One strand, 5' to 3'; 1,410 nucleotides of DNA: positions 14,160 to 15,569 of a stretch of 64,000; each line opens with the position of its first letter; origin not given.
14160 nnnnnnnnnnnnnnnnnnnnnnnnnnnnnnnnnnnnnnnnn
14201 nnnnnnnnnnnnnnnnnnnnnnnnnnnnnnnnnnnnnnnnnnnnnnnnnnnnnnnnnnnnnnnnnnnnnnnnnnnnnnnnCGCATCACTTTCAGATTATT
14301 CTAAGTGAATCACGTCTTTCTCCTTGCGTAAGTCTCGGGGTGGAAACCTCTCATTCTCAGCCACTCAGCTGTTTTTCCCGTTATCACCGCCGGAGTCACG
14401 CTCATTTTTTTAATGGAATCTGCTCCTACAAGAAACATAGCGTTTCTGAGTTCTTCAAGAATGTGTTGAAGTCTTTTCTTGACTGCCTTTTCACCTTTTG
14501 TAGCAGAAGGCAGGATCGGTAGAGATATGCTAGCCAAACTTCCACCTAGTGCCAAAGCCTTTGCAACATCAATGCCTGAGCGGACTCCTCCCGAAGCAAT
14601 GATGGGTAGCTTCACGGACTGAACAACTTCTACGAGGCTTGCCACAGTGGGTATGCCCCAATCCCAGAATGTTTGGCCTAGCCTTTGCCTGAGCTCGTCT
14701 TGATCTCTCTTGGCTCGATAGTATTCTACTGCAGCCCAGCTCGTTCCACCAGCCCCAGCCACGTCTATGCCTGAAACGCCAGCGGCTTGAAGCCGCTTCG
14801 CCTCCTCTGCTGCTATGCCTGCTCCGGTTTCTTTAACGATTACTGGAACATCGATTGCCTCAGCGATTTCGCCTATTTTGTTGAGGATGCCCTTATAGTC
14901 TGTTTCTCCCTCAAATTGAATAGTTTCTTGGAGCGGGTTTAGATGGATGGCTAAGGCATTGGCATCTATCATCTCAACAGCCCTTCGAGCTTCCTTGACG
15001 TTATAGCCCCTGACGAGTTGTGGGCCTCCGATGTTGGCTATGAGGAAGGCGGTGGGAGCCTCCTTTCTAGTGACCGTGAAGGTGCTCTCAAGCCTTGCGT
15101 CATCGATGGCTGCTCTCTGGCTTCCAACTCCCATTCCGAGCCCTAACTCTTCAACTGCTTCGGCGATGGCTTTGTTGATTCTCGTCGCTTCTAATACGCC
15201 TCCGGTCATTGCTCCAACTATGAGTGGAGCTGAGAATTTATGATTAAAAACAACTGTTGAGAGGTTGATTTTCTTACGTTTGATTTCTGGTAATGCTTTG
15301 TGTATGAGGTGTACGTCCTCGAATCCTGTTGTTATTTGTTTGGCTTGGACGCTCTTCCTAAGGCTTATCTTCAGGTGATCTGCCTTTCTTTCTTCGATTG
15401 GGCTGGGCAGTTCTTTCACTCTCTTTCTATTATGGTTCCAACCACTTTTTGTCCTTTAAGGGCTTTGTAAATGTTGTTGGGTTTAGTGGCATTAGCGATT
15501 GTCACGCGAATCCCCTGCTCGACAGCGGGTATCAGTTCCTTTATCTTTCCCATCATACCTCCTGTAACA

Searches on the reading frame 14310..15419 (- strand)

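Call 67: search_protein_families(library=pfam, proteins=[window:14310-15419:-], max_evalue=0.0001)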
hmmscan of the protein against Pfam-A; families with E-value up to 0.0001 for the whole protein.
window:14310-15419:- (369 aa): 3 families
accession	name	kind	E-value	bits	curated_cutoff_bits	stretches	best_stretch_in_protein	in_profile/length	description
PF01070.24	FMN_dh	-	1.5e-28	100.3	24.9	1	179-340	207-344/350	FMN-dependent dehydrogenase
PF00478.31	IMPDH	-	6.5e-07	29.1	25.6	0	258-295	195-232/345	IMP dehydrogenase / GMP reductase domain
PF01645.23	Glu_synthase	-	2.4e-05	24.1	20.4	0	255-298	253-303/369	Conserved region in glutamate synthase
